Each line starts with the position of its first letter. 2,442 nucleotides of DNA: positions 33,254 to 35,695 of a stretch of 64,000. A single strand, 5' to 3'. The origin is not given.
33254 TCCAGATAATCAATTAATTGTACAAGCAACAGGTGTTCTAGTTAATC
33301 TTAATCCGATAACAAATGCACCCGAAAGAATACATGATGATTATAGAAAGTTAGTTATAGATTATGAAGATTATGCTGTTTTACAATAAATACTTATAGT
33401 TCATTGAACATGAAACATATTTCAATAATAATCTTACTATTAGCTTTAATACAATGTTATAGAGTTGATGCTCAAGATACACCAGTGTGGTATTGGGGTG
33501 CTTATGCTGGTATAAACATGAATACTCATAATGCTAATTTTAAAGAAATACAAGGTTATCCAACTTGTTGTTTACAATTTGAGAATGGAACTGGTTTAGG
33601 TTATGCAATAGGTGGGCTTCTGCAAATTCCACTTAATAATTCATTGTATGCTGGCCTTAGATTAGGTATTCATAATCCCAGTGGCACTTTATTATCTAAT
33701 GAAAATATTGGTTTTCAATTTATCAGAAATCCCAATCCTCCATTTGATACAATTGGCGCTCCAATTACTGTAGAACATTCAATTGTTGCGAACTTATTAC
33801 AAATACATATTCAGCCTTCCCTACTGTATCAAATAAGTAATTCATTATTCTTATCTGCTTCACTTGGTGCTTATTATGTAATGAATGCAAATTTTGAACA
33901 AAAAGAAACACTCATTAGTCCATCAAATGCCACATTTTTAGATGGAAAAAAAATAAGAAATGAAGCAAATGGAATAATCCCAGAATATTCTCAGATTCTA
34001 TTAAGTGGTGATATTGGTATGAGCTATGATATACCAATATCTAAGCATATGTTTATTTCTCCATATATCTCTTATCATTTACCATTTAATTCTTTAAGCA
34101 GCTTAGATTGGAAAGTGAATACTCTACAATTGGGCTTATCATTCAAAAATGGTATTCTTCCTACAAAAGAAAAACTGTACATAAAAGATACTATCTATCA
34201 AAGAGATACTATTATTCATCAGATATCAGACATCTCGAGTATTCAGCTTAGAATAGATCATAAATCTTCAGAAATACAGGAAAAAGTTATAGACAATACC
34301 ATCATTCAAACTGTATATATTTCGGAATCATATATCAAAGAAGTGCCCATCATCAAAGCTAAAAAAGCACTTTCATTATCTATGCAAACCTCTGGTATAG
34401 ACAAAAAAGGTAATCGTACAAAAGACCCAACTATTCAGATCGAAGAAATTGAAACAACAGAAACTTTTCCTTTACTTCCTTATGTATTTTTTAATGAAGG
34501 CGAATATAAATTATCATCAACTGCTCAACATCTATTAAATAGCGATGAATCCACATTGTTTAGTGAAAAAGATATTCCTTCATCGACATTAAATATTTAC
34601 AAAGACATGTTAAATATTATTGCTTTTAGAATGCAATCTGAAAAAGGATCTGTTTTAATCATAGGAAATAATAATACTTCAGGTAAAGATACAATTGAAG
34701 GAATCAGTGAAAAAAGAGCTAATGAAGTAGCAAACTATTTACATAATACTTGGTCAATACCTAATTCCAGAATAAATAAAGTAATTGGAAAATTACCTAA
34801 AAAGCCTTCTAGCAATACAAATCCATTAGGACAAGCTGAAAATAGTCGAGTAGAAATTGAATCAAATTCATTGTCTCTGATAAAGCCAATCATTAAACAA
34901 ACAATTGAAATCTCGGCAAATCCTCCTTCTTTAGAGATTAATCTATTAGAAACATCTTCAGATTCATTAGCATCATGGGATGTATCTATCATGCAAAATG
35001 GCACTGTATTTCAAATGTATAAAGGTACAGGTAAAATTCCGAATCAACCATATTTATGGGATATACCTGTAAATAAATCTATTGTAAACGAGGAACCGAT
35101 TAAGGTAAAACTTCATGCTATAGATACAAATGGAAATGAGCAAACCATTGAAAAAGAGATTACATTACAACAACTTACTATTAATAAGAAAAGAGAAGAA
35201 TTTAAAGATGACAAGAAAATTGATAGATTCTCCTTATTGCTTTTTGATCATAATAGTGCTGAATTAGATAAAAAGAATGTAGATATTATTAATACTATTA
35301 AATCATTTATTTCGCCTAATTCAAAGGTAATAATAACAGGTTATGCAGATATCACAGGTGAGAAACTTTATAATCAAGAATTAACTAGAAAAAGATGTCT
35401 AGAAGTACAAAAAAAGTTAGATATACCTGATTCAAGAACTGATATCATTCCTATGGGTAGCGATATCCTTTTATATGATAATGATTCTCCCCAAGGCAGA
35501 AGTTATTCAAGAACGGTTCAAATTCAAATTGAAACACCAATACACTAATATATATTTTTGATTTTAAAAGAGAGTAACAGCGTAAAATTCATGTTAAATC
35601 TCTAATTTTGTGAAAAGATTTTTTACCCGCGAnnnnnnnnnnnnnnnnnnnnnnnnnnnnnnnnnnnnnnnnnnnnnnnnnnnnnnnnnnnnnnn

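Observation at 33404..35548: Paralogous tandem OmpA-like C-terminal module shared by two proteins with different N-terminal domains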

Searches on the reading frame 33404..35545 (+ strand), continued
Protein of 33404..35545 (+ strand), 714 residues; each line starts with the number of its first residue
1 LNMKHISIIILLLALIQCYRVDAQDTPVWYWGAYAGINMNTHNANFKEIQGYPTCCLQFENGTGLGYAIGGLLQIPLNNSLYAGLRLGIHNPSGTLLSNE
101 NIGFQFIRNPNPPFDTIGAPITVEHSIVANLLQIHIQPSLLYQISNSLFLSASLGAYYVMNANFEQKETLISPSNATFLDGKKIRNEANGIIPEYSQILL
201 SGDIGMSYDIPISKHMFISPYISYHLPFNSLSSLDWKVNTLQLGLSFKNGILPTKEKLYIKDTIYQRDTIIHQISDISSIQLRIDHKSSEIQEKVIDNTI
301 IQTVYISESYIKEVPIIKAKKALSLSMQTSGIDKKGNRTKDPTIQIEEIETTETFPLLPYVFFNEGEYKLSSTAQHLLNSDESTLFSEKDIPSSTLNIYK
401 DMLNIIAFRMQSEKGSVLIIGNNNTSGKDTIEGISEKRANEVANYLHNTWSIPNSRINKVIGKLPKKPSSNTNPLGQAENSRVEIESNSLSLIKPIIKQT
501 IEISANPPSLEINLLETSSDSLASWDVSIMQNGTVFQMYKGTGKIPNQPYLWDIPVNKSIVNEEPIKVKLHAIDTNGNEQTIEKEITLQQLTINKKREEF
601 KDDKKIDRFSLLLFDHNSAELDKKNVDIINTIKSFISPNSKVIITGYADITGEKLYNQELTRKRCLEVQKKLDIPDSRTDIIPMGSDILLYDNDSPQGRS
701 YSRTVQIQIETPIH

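Call 54: find_encoding_contigs(protein=P0019, flank=6000, max_places=1)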
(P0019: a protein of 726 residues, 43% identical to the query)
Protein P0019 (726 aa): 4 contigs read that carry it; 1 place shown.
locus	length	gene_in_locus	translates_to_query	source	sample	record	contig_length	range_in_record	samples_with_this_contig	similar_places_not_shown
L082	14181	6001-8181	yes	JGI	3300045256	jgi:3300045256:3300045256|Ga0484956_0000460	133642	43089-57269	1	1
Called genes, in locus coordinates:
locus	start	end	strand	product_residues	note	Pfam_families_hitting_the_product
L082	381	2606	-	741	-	PF07697:7TMR-HDED, PF07698:7TM-7TMR_HD, PF01966:HD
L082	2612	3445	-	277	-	-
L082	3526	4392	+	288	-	PF16119:DUF4835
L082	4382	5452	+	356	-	PF00155:Aminotran_1_2, PF01212:Beta_elim_lyase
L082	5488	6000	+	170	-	PF13279:4HBT_2, PF03061:4HBT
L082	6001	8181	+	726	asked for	PF00691:OmpA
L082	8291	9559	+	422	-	PF00180:Iso_dh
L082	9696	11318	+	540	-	PF06418:CTP_synth_N, PF00117:GATase, PF07722:Peptidase_C26 (weak)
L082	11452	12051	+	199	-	PF07638:Sigma70_ECF, PF04542:Sigma70_r2, PF08281:Sigma70_r4_2, PF04545:Sigma70_r4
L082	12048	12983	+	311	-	-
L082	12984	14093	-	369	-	PF13506:Glyco_transf_21, PF00535:Glycos_transf_2, PF10111:Glyco_tranf_2_2 (weak), PF13641:Glyco_tranf_2_3, PF13632:Glyco_trans_2_3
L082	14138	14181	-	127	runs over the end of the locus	PF04347:FliO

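Call 55: find_encoding_contigs(protein=P0025, flank=6000, max_places=1)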
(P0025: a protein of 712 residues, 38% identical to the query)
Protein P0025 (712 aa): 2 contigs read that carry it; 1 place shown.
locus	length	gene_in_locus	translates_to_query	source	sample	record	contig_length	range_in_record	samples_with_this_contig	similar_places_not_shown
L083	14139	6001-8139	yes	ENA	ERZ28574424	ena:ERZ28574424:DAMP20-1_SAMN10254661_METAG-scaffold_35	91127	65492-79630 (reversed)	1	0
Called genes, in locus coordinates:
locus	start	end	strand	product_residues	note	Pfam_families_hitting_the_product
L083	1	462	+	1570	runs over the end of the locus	PF00092:VWA, PF13519:VWA_2, PF22073:Cep192_D4 (faint), PF22544:HYDIN_VesB_CFA65-like_Ig (faint), PF18962:Por_Secre_tail (faint)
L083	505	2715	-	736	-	PF07697:7TMR-HDED (weak), PF07698:7TM-7TMR_HD, PF01966:HD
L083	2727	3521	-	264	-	-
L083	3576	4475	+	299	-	PF16119:DUF4835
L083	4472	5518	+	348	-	PF00155:Aminotran_1_2 (weak), PF01212:Beta_elim_lyase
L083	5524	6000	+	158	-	PF13279:4HBT_2, PF03061:4HBT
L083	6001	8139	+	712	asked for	PF00691:OmpA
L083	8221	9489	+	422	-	PF00180:Iso_dh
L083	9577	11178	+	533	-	PF06418:CTP_synth_N, PF00117:GATase, PF07722:Peptidase_C26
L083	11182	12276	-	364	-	PF13506:Glyco_transf_21, PF00535:Glycos_transf_2, PF10111:Glyco_tranf_2_2 (weak), PF13641:Glyco_tranf_2_3, PF13632:Glyco_trans_2_3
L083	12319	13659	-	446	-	PF03446:NAD_binding_2 (faint), PF03721:UDPG_MGDP_dh_N, PF00984:UDPG_MGDP_dh, PF03720:UDPG_MGDP_dh_C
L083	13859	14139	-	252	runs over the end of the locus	-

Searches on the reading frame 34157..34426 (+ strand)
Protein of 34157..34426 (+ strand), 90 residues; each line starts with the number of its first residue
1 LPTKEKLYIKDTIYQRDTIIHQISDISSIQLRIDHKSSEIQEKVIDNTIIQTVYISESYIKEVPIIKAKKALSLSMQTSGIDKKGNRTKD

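Call 48: search_protein_families(library=pfam, proteins=[window:34157-34426:+], max_evalue=10)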
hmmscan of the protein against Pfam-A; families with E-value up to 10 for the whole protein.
window:34157-34426:+ (90 aa): 0 families

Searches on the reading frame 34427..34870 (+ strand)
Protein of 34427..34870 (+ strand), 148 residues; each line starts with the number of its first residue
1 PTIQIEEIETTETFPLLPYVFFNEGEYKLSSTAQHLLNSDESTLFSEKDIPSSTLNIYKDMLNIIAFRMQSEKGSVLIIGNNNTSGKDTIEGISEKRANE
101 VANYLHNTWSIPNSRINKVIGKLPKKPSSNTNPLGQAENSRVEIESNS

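Call 48: search_protein_families(library=pfam, proteins=[window:34427-34870:+], max_evalue=10)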
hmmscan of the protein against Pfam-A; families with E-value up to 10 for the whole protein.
window:34427-34870:+ (148 aa): 1 family
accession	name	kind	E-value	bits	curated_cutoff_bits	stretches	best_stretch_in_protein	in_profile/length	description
PF00691.25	OmpA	-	9.6e-06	26.3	27.2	1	54-135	13-92/98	OmpA family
